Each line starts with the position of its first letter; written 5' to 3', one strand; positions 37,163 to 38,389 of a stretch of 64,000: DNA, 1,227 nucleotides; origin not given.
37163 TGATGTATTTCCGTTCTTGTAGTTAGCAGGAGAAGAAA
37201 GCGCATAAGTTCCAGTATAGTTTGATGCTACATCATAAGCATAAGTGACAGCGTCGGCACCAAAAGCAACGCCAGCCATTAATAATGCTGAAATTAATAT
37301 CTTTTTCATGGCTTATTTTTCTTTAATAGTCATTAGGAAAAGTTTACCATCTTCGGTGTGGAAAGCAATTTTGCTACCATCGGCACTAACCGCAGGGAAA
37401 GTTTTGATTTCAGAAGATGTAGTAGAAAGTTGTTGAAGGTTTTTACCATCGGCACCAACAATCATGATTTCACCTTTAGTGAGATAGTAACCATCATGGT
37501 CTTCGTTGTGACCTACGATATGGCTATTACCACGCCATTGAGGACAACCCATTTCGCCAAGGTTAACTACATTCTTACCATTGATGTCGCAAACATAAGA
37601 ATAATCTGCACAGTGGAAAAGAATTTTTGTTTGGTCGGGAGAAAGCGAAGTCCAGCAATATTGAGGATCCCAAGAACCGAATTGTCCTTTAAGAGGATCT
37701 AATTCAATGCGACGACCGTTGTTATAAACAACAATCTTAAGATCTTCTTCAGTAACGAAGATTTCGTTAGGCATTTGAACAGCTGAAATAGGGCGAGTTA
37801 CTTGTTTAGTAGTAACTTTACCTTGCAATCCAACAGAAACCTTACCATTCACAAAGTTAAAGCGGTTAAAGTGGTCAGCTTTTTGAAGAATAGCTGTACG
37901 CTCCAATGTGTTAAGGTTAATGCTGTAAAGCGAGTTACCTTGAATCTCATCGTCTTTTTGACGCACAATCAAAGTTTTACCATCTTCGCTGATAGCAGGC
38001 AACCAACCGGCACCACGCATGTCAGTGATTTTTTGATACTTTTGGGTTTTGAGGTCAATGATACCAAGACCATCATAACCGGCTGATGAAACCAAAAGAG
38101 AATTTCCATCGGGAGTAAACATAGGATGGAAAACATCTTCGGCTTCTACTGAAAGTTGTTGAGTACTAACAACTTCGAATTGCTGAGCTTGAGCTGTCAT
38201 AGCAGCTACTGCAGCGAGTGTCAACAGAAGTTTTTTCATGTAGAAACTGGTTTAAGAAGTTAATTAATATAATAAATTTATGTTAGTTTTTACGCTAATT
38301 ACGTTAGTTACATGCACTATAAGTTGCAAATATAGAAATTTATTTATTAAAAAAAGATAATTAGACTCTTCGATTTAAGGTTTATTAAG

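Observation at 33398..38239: TolB-like propeller gene translationally coupled to a giant T9SS cargo with an apparently active peptidoglycan amidase domain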

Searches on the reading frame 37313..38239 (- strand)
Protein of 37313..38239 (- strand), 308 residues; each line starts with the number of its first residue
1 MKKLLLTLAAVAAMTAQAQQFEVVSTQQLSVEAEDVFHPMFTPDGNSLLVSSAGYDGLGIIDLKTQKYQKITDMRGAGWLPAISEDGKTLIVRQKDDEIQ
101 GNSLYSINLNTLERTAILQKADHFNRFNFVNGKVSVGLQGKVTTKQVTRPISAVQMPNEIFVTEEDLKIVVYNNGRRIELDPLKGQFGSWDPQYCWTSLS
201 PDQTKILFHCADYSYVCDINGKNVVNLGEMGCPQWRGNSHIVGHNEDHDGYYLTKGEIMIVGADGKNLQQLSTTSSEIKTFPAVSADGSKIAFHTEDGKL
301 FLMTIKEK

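Call 3: search_protein_families(library=pfam, proteins=[window:37313-38239:-], max_evalue=1)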
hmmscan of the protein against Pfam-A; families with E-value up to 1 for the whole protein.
window:37313-38239:- (308 aa): 5 families
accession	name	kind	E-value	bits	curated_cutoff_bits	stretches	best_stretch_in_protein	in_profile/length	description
PF07676.18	PD40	-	5.4e-08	33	20.9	1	273-293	5-25/38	WD40-like Beta Propeller Repeat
PF25174.1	Beta-prop_THOC3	-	2.4e-05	23.9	305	1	28-102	41-156/272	THOC3 beta-propeller domain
PF25173.1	Beta-prop_WDR3_1st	-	0.061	13.5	154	1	28-100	108-180/184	WDR3 first beta-propeller domain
PF23411.1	Beta-prop_Vps41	-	0.069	12.9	33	0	255-307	35-86/332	Vps42 beta-propeller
PF01493.24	GXGXG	-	0.078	12.9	32.5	1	228-268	111-151/190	GXGXG motif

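Call 4: search_protein_families(library=ncbifam, proteins=[window:37313-38239:-], max_evalue=1)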
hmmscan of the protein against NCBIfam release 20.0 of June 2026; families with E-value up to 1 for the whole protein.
window:37313-38239:- (308 aa): 7 families
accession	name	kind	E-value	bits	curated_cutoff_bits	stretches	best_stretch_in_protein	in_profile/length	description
TIGR02800.1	propeller_TolB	equivalog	2e-11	43.5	343.15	2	26-119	183-276/418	Tol-Pal system beta propeller repeat protein TolB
NF052230.1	T9SS_PorE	exception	0.0024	16.2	600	1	240-269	424-453/648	PorE family type IX secretion system protein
NF053518.1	DipepPtdsDpp5Prph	equivalog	0.003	16.1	900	1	255-294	85-123/655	dipeptidyl-peptidase Dpp5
NF045725.1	TmcD_fam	equivalog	0.0036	16.2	440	1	11-97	319-402/412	electron transfer complex subunit TmcD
TIGR02276.1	beta_rpt_yvtn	repeat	0.029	14.3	27.85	0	43-67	1-25/42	beta-propeller repeat protein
NF052340.1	hydrazine_beta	equivalog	0.064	12.3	560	1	21-94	20-93/372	hydrazine synthase subunit beta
TIGR00264.2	TIGR00264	equivalog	0.091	13.2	80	0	2-34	34-66/112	nascent polypeptide-associated complex protein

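Call 30: find_homologous_proteins(query=window:37313-38239:-)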
Query window:37313-38239:- (308 aa): 191 proteins with E <= 0.001 among 2595 candidates; the best 120 are listed.
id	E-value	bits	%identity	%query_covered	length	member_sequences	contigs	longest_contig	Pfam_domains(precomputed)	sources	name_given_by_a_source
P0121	1.3e-191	653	92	100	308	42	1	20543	PF26549.1,PF07676.19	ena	-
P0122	4.7e-190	648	92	100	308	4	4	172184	PF26549.1,PF07676.19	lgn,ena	-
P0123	1.6e-188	643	91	100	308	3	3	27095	PF26549.1,PF07676.19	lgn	-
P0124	1.7e-188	643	91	100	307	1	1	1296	PF26549.1,PF07676.19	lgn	-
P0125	2.3e-188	642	91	100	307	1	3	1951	PF26549.1,PF07676.19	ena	-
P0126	3.2e-188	642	91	100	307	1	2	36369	PF26549.1,PF07676.19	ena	-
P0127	1.6e-187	640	90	100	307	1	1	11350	PF26549.1,PF07676.19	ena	-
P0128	2.1e-187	639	89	100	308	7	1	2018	PF25174.2,PF26549.1,PF07676.19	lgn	-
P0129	3.0e-187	639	90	100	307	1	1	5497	PF26549.1,PF07676.19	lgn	-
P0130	4.1e-187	638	90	100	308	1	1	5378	PF25174.2,PF26549.1,PF23381.2,PF07676.19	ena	-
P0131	5.7e-187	638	89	100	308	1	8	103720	PF25174.2,PF26549.1,PF23381.2,PF07676.19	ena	-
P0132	5.8e-187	638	90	100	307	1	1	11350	PF26549.1,PF07676.19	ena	-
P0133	1.0e-186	637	89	100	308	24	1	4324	PF25174.2,PF26549.1,PF07676.19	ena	-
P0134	4.0e-186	635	89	100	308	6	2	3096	PF26549.1,PF07676.19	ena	-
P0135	7.6e-186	634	89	100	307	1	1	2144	PF26549.1,PF07676.19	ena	-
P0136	2.0e-184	629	88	100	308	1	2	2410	PF26549.1,PF07676.19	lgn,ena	-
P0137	3.6e-184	629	88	100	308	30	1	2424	PF26549.1,PF23381.2,PF07676.19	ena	-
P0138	1.2e-182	624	87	100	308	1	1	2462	PF25174.2,PF26549.1,PF23381.2,PF07676.19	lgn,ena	-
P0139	1.6e-182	623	87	100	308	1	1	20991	PF25174.2,PF26549.1,PF23381.2,PF07676.19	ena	-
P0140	3.1e-182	622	88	100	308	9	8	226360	PF26549.1,PF23381.2,PF07676.19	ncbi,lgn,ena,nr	ncbi:MAG: PD40 domain-containing protein [Paludibacteraceae bacterium]|nr:PD40 domain-containing pro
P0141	3.1e-182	622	87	100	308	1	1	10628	PF25174.2,PF26549.1,PF23381.2,PF07676.19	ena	-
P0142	4.3e-182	622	87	100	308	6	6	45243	PF26549.1,PF07676.19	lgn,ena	-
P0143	1.1e-179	614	87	100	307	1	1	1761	PF26549.1,PF07676.19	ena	-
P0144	3.6e-179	612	86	100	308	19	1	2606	PF26549.1,PF23381.2,PF07676.19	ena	-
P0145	6.5e-170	582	81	100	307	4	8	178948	PF26549.1,PF07676.19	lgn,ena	-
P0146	1.1e-168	578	81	100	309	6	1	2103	PF26549.1,PF26550.2,PF07676.19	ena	-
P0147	6.5e-165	565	80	100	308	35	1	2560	PF26549.1,PF07676.19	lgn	-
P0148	1.5e-160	551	78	100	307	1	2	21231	PF26549.1,PF23381.2,PF07676.19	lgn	-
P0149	2.1e-160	551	77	100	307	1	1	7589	PF26549.1,PF23381.2,PF07676.19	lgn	-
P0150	2.1e-160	551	77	100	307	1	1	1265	PF26549.1,PF07676.19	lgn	-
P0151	1.9e-159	547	77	100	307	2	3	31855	PF26549.1,PF07676.19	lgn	-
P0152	2.4e-158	544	78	100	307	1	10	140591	PF26549.1,PF07676.19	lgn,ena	-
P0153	9.5e-155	532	75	100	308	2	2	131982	PF26549.1,PF26550.2,PF07676.19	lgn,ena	-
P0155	3.6e-153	527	75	100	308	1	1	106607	PF26549.1,PF26550.2,PF07676.19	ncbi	-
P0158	2.0e-119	416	60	100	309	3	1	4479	PF26549.1,PF07676.19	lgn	-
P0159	7.8e-112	391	56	100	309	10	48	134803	PF26549.1,PF26550.2,PF07676.19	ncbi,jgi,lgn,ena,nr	ncbi:MAG: hypothetical protein UH853_01430 [Muribaculaceae bacterium]|jgi:Tol biopolymer transport s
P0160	4.6e-111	389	56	100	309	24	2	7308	PF26549.1,PF07676.19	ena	-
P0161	1.2e-110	387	55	100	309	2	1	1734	PF26549.1,PF07676.19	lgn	-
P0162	2.3e-110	386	55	100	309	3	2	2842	PF26549.1,PF07676.19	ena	-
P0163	7.2e-110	385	55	100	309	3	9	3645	PF26549.1,PF07676.19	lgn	-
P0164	1.5e-109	384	53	100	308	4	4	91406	PF26549.1,PF07676.19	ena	-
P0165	5.0e-109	382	52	100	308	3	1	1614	PF25174.2,PF26549.1,PF26550.2,PF07676.19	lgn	-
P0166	2.2e-108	380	56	100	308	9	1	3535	PF26549.1,PF26550.2,PF07676.19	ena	-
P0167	4.0e-107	376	54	100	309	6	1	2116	PF26549.1,PF07676.19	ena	-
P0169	5.0e-107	375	55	100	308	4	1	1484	PF26549.1,PF26550.2,PF07676.19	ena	-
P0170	1.7e-106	374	54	100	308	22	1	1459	PF26549.1,PF26550.2,PF07676.19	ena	-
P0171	2.0e-106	373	53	98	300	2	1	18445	PF26549.1,PF26550.2,PF07676.19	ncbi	-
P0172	2.5e-106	373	53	100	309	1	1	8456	PF26549.1,PF26550.2,PF07676.19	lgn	-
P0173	4.1e-106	372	54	100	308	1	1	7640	PF26549.1,PF26550.2,PF07676.19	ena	-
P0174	5.1e-105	369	54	100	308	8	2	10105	PF26549.1,PF26550.2,PF07676.19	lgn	-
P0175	1.9e-104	367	54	100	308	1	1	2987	PF26549.1,PF26550.2,PF07676.19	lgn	-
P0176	1.1e-102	361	51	100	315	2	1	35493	PF26549.1,PF26550.2,PF07676.19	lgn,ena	-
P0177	1.3e-101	358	52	100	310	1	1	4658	PF26549.1,PF26550.2,PF07676.19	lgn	-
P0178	1.6e-101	357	51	100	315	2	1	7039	PF26549.1,PF07676.19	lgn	-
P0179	3.7e-101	356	53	100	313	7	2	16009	PF26549.1,PF23411.2,PF26550.2,PF07676.19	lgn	-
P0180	1.7e-100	354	52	100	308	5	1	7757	PF26549.1,PF26550.2,PF07676.19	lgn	-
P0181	1.8e-100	354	52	100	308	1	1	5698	PF26549.1,PF07676.19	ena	-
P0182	2.1e-100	354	52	100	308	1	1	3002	PF26549.1,PF26550.2,PF07676.19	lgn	-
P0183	2.5e-99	350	52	100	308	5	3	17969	PF26549.1,PF26550.2,PF07676.19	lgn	-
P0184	5.7e-99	349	52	100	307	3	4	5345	PF26549.1,PF07676.19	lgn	-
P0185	1.2e-98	348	53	100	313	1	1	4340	PF26549.1,PF07676.19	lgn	-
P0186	1.9e-98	347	53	100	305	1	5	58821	PF26549.1,PF23381.2,PF26550.2,PF07676.19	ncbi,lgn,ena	-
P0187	6.1e-98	346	53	98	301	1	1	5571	PF26549.1,PF26550.2,PF07676.19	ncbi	-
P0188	6.6e-98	345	50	100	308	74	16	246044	PF26549.1,PF26550.2,PF07676.19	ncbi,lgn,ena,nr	ncbi:MAG: PD40 domain-containing protein [Muribaculaceae bacterium]|nr:PD40 domain-containing protei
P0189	2.2e-97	344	51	100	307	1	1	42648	PF26549.1,PF26550.2,PF07676.19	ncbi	-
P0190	2.7e-97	343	51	100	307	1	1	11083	PF26549.1,PF26550.2,PF07676.19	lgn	-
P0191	2.8e-97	343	52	100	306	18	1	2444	PF26549.1,PF07676.19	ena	-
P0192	3.5e-97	343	52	100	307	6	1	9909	PF26549.1,PF26550.2,PF07676.19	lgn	-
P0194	1.7e-96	341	51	99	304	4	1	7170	PF26549.1,PF00930.28,PF26550.2,PF07676.19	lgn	-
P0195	1.8e-96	341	50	100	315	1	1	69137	PF26549.1,PF26550.2,PF07676.19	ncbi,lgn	-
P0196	2.0e-96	341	51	100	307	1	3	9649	PF26549.1,PF26550.2,PF07676.19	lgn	-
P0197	2.1e-96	341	51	100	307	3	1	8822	PF25174.2,PF26549.1,PF26550.2,PF07676.19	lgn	-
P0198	2.5e-96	340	51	98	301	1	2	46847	PF26549.1,PF26550.2,PF07676.19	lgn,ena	-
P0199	6.6e-96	339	52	100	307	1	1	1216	PF26549.1,PF26550.2,PF07676.19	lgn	-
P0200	1.1e-95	338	51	100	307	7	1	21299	PF26549.1,PF26550.2,PF07676.19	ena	-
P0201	1.5e-95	338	50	96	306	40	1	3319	PF26549.1,PF26550.2,PF07676.19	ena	-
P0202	1.6e-95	338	51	100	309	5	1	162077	PF25174.2,PF26549.1,PF26550.2,PF07676.19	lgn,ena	-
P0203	2.5e-95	337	50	100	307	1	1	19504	PF26549.1,PF07676.19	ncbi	-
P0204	6.3e-95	336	50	100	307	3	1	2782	PF25174.2,PF26549.1,PF26550.2,PF07676.19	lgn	-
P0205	8.3e-95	335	49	100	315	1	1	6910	PF26549.1,PF26550.2,PF07676.19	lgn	-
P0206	2.8e-94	334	50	100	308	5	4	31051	PF26549.1,PF07676.19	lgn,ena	-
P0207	3.0e-94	333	49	98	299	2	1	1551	PF26549.1,PF07676.19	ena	-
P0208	4.0e-94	333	50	100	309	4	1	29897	PF25174.2,PF26549.1,PF26550.2,PF07676.19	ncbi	-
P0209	6.4e-94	332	51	100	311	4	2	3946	PF26549.1,PF26550.2,PF07676.19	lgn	-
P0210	9.4e-94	332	51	100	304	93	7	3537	PF26549.1,PF26550.2,PF07676.19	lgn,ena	-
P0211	1.5e-93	331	47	100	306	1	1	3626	PF26549.1,PF07676.19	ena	-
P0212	2.1e-93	331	56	86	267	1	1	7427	PF26549.1,PF07676.19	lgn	-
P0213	4.5e-93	330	49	100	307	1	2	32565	PF26549.1,PF26550.2,PF07676.19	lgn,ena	-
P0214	7.9e-93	329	52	100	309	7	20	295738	PF26549.1,PF07676.19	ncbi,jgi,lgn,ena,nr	ncbi:MAG: hypothetical protein E7081_00340 [Bacteroidales bacterium]|nr:hypothetical protein [Bacter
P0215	1.2e-92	328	50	100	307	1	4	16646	PF26549.1,PF07676.19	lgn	-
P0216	2.3e-92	327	49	100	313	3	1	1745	PF26549.1,PF26550.2,PF07676.19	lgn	-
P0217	3.1e-92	327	47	100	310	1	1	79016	PF26549.1,PF26550.2,PF07676.19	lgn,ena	-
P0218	5.8e-92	326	50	98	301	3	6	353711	PF26549.1,PF26550.2,PF07676.19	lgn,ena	-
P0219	8.8e-92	325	49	100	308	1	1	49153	PF26549.1,PF07676.19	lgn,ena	-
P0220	1.5e-91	325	48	100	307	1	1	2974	PF26549.1,PF07676.19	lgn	-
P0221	7.4e-91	322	49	100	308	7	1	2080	PF26549.1,PF26550.2,PF07676.19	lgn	-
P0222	1.1e-90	322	49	100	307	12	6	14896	PF26549.1,PF26550.2,PF07676.19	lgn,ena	-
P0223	1.2e-90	322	49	98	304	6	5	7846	PF26549.1,PF26550.2,PF07676.19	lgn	-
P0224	1.4e-90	321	50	98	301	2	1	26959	PF26549.1,PF26550.2,PF07676.19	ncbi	-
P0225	4.2e-90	320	48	100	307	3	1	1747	PF26549.1,PF26550.2,PF07676.19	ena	-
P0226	6.5e-90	319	49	100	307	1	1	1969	PF26549.1,PF26550.2,PF07676.19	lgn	-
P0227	8.9e-90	319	49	100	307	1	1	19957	PF26549.1,PF26550.2,PF07676.19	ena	-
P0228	2.2e-89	318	47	100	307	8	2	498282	PF26549.1,PF07676.19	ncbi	-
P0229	2.2e-89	317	49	100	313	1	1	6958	PF25174.2,PF26549.1,PF23381.2,PF26550.2,PF07676.19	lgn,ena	-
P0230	2.8e-89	317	51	100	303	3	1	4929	PF25174.2,PF26549.1,PF23381.2,PF26550.2,PF07676.19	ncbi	-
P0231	4.0e-89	317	49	100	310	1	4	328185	PF25174.2,PF26549.1,PF00930.28,PF26550.2,PF07676.19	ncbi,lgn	-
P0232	4.7e-89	316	48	100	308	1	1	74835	PF26549.1,PF07676.19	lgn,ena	-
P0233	1.5e-88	315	48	100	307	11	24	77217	PF26549.1,PF26550.2,PF07676.19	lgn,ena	-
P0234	8.6e-88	312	50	96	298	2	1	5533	PF26549.1,PF26550.2,PF07676.19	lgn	-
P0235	1.8e-87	311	49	95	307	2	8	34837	PF26550.2,PF07676.19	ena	-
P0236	1.9e-87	311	47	100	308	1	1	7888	PF25174.2,PF26549.1,PF26550.2,PF07676.19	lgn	-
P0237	4.1e-87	310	50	100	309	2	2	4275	PF26549.1,PF07676.19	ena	-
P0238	6.5e-87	309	49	100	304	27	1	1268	PF26549.1,PF26550.2,PF07676.19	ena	-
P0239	2.1e-86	308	48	100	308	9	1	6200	PF26549.1,PF26550.2,PF07676.19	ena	-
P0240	3.1e-86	307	47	100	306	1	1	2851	PF25174.2,PF26549.1,PF26550.2,PF07676.19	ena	-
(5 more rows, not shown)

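Call 76: search_protein_representatives(protein=window:37316-38239:-)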
Query: 308 residues. Proteins with E-value up to 0.001 (for the whole library): 5699; up to 1e-10: 768; up to 1e-30: 64. The best 150 are listed.
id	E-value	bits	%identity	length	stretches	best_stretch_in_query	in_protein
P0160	1.5e-111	388.6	56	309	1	1-308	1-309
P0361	1.3e-84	300.2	49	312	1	1-308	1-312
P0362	2.2e-79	283.0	49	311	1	8-308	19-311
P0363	1.2e-75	270.7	47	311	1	1-306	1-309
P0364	2.2e-70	253.4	46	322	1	4-307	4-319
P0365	1.6e-68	247.3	43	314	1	2-307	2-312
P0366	2.9e-61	223.5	41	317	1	3-306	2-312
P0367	4.2e-57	209.8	46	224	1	80-308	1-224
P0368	2.5e-55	204.0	40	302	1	9-307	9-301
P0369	6.3e-49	183.0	35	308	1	4-305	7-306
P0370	2.9e-44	167.7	35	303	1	1-306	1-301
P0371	6.3e-44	166.6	35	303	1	1-306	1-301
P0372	8.1e-44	166.2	37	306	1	1-306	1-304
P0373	1.9e-43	165.0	36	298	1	1-306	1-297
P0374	4.2e-43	163.8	34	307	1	2-307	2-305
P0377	1.2e-38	149.2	33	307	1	1-304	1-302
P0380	6.9e-38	146.7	32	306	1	2-308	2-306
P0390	1.7e-34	135.6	30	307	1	1-306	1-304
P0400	2.9e-33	131.5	30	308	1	6-306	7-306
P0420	5.0e-31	124.2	31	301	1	1-306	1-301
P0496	6.3e-26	107.5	46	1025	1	160-303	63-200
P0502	2.0e-25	105.9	44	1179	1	153-305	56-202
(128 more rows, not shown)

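Call 78: search_protein_families(library=pfam, proteins=[P0496, P0502], max_evalue=0.001)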
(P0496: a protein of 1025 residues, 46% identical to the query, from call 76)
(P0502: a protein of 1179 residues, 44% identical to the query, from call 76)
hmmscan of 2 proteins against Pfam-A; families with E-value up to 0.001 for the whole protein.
P0496 (1025 aa): 6 families
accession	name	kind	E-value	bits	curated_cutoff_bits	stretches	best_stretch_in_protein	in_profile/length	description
PF13205.12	Big_5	-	1.6e-16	61.4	23.6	2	566-669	2-105/105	Bacterial Ig-like domain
PF01520.23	Amidase_3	-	1.3e-13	51.8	27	1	242-440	1-161/174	N-acetylmuramoyl-L-alanine amidase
PF18962.6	Por_Secre_tail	-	1.3e-07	32.3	27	1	957-1017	1-70/75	Secretion system C-terminal sorting domain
PF13620.12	CarboxypepD_reg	-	3.7e-07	30.8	32.3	1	493-559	13-79/82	Carboxypeptidase regulatory-like domain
PF17802.7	SpaA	-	0.00017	22.1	23.1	0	493-553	15-80/91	Prealbumin-like fold domain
PF13715.12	CarbopepD_reg_2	-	0.00036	21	32.2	0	493-566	13-81/88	CarboxypepD_reg-like domain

P0502 (1179 aa): 6 families
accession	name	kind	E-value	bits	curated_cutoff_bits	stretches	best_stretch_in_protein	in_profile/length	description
PF02368.24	Big_2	-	5.4e-47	158.1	22.8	4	776-851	2-78/79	Bacterial Ig-like domain (group 2)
PF21461.3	HL_N-beta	-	2.7e-12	46.7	27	0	813-846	17-49/57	Hyaluronate lyase, N-terminal beta-sheet domain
PF01520.23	Amidase_3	-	1.1e-09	39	27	1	244-335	1-79/174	N-acetylmuramoyl-L-alanine amidase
PF22359.2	Big-like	-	1.3e-07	32.2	27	0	816-854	9-46/48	Bacterial Ig-like domain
PF13205.12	Big_5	-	9.9e-07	29.9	23.6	1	586-689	3-105/105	Bacterial Ig-like domain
PF20578.4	aBig_2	-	9.8e-05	22.5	27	0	796-854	25-84/89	Atrophied bacterial Ig domain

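Call 80: find_encoding_contigs(protein=P0496, flank=4000, max_places=4)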
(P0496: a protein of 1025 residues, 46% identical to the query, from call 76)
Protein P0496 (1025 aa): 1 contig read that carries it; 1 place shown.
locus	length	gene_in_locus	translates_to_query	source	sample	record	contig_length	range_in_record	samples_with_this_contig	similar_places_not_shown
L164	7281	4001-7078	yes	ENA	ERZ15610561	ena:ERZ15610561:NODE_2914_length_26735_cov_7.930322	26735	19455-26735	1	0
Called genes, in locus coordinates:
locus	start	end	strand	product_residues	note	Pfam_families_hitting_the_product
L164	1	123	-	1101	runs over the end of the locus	PF07517:SecA_DEAD, PF01043:SecA_PP_bind, PF21090:P-loop_SecA, PF07516:SecA_SW, PF02810:SEC-C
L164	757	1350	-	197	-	-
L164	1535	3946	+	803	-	PF09992:NAGPA, PF18962:Por_Secre_tail (weak)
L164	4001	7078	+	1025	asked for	PF01520:Amidase_3, PF13620:CarboxypepD_reg (weak), PF13205:Big_5, PF18962:Por_Secre_tail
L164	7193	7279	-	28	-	?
